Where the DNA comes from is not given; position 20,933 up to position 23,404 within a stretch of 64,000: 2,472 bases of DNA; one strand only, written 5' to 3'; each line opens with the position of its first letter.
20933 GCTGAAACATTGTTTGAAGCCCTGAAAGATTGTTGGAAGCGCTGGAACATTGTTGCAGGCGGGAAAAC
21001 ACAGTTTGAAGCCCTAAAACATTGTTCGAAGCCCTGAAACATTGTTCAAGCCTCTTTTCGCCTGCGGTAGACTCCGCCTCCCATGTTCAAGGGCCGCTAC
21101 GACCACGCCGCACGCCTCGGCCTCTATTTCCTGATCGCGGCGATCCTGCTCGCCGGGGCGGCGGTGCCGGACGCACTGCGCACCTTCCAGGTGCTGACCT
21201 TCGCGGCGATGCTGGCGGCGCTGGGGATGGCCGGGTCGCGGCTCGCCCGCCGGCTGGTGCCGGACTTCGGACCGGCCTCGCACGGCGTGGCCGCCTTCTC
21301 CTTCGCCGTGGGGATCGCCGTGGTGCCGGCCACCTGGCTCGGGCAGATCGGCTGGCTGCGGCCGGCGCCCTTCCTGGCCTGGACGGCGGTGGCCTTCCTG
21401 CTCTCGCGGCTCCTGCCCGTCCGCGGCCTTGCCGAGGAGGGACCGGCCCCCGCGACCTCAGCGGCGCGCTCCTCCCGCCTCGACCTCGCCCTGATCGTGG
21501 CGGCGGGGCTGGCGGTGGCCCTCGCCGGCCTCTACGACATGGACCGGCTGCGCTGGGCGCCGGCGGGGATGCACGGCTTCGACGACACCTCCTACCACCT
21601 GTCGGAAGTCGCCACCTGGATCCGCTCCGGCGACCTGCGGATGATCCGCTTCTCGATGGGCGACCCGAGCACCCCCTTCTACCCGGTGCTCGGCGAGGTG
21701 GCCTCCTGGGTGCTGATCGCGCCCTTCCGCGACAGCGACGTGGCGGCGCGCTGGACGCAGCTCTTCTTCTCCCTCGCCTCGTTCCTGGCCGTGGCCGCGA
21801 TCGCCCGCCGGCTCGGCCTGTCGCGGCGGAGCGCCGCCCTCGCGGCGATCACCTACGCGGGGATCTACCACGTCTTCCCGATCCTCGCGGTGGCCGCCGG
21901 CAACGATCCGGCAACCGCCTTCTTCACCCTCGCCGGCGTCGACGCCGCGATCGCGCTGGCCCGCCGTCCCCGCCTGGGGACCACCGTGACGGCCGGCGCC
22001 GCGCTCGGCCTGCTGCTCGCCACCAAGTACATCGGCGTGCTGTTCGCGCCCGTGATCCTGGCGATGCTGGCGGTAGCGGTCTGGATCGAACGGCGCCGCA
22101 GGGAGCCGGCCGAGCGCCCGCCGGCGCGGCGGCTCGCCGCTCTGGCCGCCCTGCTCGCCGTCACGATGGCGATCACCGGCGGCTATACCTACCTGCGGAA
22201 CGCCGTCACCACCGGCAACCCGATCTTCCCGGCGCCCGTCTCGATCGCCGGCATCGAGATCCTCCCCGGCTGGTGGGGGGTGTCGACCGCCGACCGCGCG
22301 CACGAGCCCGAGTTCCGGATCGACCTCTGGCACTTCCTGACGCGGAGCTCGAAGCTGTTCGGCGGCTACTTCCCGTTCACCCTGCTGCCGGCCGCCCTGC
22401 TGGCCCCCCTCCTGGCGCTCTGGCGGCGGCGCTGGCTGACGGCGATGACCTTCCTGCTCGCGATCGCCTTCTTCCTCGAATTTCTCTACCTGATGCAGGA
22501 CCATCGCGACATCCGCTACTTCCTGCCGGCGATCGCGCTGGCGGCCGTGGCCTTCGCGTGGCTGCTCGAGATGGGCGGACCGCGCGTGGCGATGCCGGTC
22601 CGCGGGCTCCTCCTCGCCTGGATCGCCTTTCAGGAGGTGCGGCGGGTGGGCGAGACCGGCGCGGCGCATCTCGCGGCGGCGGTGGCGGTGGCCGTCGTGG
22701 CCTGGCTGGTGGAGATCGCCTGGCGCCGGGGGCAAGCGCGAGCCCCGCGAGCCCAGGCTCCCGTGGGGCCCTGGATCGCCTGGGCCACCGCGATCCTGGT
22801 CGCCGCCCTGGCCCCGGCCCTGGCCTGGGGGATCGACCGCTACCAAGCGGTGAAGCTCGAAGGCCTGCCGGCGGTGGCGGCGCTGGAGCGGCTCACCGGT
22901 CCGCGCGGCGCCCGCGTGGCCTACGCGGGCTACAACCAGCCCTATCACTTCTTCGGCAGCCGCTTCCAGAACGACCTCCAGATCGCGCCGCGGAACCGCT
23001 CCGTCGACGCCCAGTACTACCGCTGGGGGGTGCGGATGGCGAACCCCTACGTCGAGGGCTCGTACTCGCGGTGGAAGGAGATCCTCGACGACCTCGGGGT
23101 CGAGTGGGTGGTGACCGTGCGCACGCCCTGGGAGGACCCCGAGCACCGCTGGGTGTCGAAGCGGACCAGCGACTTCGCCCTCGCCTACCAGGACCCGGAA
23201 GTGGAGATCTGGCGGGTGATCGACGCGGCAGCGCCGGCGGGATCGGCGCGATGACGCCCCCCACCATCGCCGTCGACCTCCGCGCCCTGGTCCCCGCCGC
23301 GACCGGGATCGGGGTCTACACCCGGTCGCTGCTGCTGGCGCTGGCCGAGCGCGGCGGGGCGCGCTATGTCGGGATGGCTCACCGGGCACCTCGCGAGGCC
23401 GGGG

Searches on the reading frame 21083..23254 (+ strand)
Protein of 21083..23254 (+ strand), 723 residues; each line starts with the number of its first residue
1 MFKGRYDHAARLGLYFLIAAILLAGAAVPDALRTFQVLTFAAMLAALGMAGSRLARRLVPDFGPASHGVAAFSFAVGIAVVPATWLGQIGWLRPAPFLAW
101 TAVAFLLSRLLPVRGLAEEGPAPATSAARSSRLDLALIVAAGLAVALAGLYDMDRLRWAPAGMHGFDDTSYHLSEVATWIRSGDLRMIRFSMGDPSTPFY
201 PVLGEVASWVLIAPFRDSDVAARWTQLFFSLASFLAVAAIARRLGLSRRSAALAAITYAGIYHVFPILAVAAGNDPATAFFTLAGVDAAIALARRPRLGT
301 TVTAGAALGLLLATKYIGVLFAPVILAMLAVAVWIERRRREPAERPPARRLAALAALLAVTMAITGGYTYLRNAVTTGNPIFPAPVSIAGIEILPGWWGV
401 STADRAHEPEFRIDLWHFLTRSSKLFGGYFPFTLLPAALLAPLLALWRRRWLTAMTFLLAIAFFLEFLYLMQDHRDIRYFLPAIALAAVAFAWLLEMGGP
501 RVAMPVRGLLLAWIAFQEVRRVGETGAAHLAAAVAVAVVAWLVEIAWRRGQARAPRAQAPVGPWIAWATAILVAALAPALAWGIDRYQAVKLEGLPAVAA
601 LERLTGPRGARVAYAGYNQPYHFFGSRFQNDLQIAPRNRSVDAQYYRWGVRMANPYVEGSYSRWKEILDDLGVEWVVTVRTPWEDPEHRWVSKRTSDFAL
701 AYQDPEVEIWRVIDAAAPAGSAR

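Call 5: search_protein_families(library=pfam, proteins=[window:21083-23254:+])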
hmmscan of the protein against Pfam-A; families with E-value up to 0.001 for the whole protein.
window:21083-23254:+ (723 aa): 3 families
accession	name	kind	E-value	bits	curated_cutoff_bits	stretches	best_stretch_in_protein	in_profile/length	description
PF02366.24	PMT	-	1.6e-06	28.3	22.7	1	215-336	78-203/245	Dolichyl-phosphate-mannose-protein mannosyltransferase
PF13231.12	PMT_2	-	1.1e-05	26.2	26.1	1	213-358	15-152/160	Dolichyl-phosphate-mannose-protein mannosyltransferase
PF20176.3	DUF6541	-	5.9e-05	22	29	1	70-372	25-342/646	Family of unknown function (DUF6541)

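Call 8: find_encoding_contigs(protein=window:21083-23251:+, flank=10000, max_places=10)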
Protein window:21083-23251:+ (723 aa): 1 contig read that carries it; 1 place shown.
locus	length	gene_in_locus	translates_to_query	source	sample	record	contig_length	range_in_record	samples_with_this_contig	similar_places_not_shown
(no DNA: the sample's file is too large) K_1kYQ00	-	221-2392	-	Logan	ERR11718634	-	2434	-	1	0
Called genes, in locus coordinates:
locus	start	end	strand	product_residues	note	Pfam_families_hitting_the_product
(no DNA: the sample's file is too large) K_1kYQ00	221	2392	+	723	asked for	PF20176:DUF6541 (weak), PF13231:PMT_2 (weak), PF02366:PMT (weak)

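Call 26: find_homologous_proteins(query=window:21083-23251:+)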
Query window:21083-23251:+ (723 aa): 290 proteins with E <= 0.001 among 8000 candidates; the best 120 are listed.
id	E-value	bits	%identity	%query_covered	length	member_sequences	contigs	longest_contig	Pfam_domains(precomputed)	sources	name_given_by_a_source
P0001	0.0e+0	1488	94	100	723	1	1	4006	PF20176.4,PF02366.25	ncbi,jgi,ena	ncbi:MAG TPA: phospholipid carrier-dependent glycosyltransferase [Thermoanaerobaculia bacterium]|jgi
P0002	0.0e+0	1388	88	99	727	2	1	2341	PF02366.25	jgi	jgi:hypothetical protein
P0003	0.0e+0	1385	89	99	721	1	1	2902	PF02366.25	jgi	jgi:hypothetical protein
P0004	0.0e+0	1251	81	99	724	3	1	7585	PF02366.25,PF13231.13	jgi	jgi:hypothetical protein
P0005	0.0e+0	1242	80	99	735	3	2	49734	PF02366.25,PF13231.13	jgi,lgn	jgi:hypothetical protein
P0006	0.0e+0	1233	80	99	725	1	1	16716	-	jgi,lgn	jgi:hypothetical protein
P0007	0.0e+0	1226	79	99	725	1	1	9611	-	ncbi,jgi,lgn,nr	ncbi:MAG TPA: hypothetical protein VIE43_01625 [Thermoanaerobaculia bacterium]|jgi:hypothetical prot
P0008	0.0e+0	1221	80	99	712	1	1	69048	-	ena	-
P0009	0.0e+0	1097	73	99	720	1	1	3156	-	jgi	jgi:hypothetical protein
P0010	0.0e+0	1072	70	99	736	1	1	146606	PF20176.4,PF02366.25,PF13231.13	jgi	jgi:hypothetical membrane protein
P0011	0.0e+0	1063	70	99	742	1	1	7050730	PF02366.25,PF13231.13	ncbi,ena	-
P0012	0.0e+0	1063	70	99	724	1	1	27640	PF20176.4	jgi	jgi:hypothetical protein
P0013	0.0e+0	1050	68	99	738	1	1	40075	PF20176.4,PF13231.13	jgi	jgi:hypothetical protein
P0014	0.0e+0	1043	67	96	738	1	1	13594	PF13231.13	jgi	jgi:hypothetical protein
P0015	0.0e+0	1036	67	99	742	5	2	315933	PF20176.4,PF02366.25,PF13231.13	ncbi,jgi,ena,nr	ncbi:MAG TPA: glycosyltransferase family 39 protein [Thermoanaerobaculia bacterium]|jgi:hypothetical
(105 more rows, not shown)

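Call 27: find_encoding_contigs(protein=P0005, flank=10000, max_places=2)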
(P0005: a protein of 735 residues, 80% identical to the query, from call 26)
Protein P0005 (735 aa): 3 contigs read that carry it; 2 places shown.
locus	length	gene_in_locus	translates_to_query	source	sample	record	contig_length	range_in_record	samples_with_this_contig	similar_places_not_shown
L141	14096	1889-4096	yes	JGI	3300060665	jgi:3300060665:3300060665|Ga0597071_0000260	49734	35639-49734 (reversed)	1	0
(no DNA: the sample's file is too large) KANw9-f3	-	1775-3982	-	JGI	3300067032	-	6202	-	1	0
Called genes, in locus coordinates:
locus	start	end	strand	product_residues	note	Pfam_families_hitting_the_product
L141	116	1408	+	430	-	PF13439:Glyco_transf_4, PF20706:GT4-conflict, PF00534:Glycos_transf_1, PF13692:Glyco_trans_1_4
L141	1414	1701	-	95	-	-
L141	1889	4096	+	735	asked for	PF02366:PMT (weak), PF13231:PMT_2 (weak)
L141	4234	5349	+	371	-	PF13439:Glyco_transf_4, PF20706:GT4-conflict, PF00534:Glycos_transf_1, PF13692:Glyco_trans_1_4, PF13524:Glyco_trans_1_2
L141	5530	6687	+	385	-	PF13439:Glyco_transf_4, PF13579:Glyco_trans_4_4, PF20706:GT4-conflict, PF00534:Glycos_transf_1, PF13692:Glyco_trans_1_4, PF13524:Glyco_trans_1_2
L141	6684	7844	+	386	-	PF13439:Glyco_transf_4, PF20706:GT4-conflict, PF00534:Glycos_transf_1, PF13692:Glyco_trans_1_4, PF13524:Glyco_trans_1_2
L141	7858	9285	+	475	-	PF13727:CoA_binding_3, PF02397:Bac_transf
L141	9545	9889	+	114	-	-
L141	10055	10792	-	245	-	PF01182:Glucosamine_iso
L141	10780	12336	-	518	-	PF00479:G6PD_N, PF02781:G6PD_C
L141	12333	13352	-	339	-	PF03446:NAD_binding_2, PF00393:6PGD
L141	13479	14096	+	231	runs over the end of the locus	-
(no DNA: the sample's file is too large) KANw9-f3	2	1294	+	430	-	PF13439:Glyco_transf_4, PF20706:GT4-conflict, PF00534:Glycos_transf_1, PF13692:Glyco_trans_1_4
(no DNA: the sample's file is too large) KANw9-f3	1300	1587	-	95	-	-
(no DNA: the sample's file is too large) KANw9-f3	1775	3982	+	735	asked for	PF02366:PMT (weak), PF13231:PMT_2 (weak)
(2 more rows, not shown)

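Call 28: find_encoding_contigs(protein=P0011, flank=10000, max_places=2)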
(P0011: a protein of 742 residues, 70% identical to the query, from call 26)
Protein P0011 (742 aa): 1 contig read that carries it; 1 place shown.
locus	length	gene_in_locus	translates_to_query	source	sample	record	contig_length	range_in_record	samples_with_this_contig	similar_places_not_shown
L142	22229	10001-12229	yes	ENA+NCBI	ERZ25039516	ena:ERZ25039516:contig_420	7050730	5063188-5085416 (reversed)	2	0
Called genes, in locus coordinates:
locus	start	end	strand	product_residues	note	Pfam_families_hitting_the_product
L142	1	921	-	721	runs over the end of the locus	-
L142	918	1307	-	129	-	PF03965:Penicillinase_R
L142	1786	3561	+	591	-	PF00561:Abhydrolase_1, PF12146:Hydrolase_4, PF12697:Abhydrolase_6, PF03096:Ndr (weak), PF00326:Peptidase_S9 (weak)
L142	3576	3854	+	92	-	PF15937:PrlF_antitoxin (weak), PF04014:MazE_antitoxin (weak)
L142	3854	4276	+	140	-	PF01850:PIN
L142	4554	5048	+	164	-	PF13560:HTH_31 (weak), PF01381:HTH_3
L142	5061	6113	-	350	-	PF13439:Glyco_transf_4, PF00534:Glycos_transf_1, PF13692:Glyco_trans_1_4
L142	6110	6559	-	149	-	-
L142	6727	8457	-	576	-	-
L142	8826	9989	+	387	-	PF13439:Glyco_transf_4, PF20706:GT4-conflict, PF00534:Glycos_transf_1, PF13692:Glyco_trans_1_4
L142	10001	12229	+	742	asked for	PF02366:PMT (weak), PF13231:PMT_2 (weak)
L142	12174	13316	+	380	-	PF13439:Glyco_transf_4, PF13579:Glyco_trans_4_4 (weak), PF20706:GT4-conflict, PF00534:Glycos_transf_1, PF13692:Glyco_trans_1_4, PF13524:Glyco_trans_1_2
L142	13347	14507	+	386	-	PF13439:Glyco_transf_4, PF13579:Glyco_trans_4_4, PF20706:GT4-conflict (weak), PF00534:Glycos_transf_1, PF13692:Glyco_trans_1_4, PF13524:Glyco_trans_1_2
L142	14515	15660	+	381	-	PF13439:Glyco_transf_4, PF20706:GT4-conflict (weak), PF00534:Glycos_transf_1, PF13692:Glyco_trans_1_4, PF13524:Glyco_trans_1_2 (weak)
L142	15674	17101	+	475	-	PF13727:CoA_binding_3, PF02397:Bac_transf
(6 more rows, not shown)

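Call 29: find_encoding_contigs(protein=P0015, flank=10000, max_places=2)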
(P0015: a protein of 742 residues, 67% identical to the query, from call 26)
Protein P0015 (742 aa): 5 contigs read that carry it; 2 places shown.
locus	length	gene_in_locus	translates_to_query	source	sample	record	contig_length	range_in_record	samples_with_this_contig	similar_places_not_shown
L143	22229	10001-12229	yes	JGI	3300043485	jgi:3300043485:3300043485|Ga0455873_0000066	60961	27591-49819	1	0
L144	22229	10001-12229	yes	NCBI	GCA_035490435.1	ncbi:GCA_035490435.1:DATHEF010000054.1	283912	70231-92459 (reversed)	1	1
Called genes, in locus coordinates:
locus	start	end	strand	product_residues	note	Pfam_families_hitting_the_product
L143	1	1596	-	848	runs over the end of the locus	-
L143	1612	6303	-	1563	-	-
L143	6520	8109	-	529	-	-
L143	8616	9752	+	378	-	PF13439:Glyco_transf_4 (weak), PF13579:Glyco_trans_4_4 (weak), PF20706:GT4-conflict, PF00534:Glycos_transf_1, PF13692:Glyco_trans_1_4, PF13524:Glyco_trans_1_2 (weak)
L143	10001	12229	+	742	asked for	PF20176:DUF6541 (weak), PF13231:PMT_2 (weak), PF02366:PMT (weak)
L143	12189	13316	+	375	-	PF13439:Glyco_transf_4, PF13579:Glyco_trans_4_4 (weak), PF20706:GT4-conflict, PF00534:Glycos_transf_1, PF13692:Glyco_trans_1_4, PF13524:Glyco_trans_1_2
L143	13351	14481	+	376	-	PF13439:Glyco_transf_4, PF13579:Glyco_trans_4_4, PF20706:GT4-conflict, PF00534:Glycos_transf_1, PF13692:Glyco_trans_1_4, PF13524:Glyco_trans_1_2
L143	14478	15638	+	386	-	PF13439:Glyco_transf_4, PF20706:GT4-conflict (weak), PF00534:Glycos_transf_1, PF13692:Glyco_trans_1_4, PF13524:Glyco_trans_1_2 (weak)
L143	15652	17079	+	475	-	PF13727:CoA_binding_3, PF02397:Bac_transf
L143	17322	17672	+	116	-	-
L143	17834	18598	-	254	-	PF01182:Glucosamine_iso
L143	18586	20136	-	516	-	PF00479:G6PD_N, PF02781:G6PD_C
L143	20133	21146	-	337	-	PF03446:NAD_binding_2, PF00393:6PGD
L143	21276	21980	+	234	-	-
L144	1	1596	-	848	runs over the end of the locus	-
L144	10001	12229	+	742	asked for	PF20176:DUF6541 (weak), PF13231:PMT_2 (weak), PF02366:PMT (weak)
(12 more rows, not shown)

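Call 34: find_related_loci(query=window:21083-23251:+, collection=metagenome_contigs, flank=4000)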
Query window:21083-23251:+ (723 aa) in metagenome_contigs; peptide patterns used: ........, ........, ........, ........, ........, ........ (x = any residue, [..] = any of these).
105 stretches matched a pattern; 4 encode a relative of the query (tblastn E <= 1e-3); 4 distinct loci.
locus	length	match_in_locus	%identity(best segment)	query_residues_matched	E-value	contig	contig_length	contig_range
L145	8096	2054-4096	68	33-718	0e+0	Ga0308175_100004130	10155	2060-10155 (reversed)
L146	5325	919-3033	67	1-713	0e+0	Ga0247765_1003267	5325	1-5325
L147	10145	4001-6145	67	1-713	0e+0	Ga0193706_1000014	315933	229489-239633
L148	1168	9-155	78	144-188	2e-18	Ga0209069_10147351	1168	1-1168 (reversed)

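Call 35: find_encoding_contigs(protein=P0003, flank=3000, max_places=2)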
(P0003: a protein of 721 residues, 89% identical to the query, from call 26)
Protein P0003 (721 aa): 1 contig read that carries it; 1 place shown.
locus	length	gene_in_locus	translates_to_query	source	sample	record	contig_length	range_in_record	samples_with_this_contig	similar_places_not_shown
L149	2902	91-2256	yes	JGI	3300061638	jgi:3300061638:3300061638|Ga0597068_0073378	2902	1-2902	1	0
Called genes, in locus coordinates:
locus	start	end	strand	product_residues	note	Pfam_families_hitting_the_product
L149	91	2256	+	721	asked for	PF02366:PMT (weak)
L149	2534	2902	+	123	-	?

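Call 36: find_encoding_contigs(protein=P0004, flank=3000, max_places=2)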
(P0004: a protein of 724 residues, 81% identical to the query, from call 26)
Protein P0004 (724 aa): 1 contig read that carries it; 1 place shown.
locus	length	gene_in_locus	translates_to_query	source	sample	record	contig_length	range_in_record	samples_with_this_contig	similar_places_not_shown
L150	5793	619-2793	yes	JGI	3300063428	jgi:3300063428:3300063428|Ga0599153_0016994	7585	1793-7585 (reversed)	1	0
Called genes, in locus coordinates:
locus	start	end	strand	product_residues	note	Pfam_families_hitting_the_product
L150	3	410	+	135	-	?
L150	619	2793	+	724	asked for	PF13231:PMT_2 (weak), PF02366:PMT (weak)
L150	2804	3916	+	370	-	PF13439:Glyco_transf_4, PF20706:GT4-conflict, PF00534:Glycos_transf_1, PF13692:Glyco_trans_1_4, PF13524:Glyco_trans_1_2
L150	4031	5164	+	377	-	PF13439:Glyco_transf_4, PF13579:Glyco_trans_4_4, PF20706:GT4-conflict, PF00534:Glycos_transf_1, PF13692:Glyco_trans_1_4, PF13524:Glyco_trans_1_2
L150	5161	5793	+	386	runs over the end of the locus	PF13439:Glyco_transf_4, PF20706:GT4-conflict, PF00534:Glycos_transf_1, PF13692:Glyco_trans_1_4, PF13524:Glyco_trans_1_2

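Call 37: find_encoding_contigs(protein=P0008, flank=10000, max_places=2)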
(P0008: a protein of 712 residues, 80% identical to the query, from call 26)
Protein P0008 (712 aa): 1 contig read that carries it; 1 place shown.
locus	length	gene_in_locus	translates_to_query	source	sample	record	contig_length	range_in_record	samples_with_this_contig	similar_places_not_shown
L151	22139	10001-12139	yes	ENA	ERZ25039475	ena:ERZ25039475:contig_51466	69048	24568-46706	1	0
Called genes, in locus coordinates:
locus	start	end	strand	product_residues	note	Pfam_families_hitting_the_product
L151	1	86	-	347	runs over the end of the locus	PF13620:CarboxypepD_reg (weak)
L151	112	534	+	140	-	-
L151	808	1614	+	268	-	-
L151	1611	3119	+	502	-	-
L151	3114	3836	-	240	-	-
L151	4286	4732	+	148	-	-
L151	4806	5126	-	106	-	PF00534:Glycos_transf_1, PF13692:Glyco_trans_1_4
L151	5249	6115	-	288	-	-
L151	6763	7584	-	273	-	-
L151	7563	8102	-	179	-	-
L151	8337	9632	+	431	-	PF13439:Glyco_transf_4, PF13524:Glyco_trans_1_2 (faint), PF20706:GT4-conflict, PF00534:Glycos_transf_1, PF13692:Glyco_trans_1_4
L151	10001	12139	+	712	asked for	-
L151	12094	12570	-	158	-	-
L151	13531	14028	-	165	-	-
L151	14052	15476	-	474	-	-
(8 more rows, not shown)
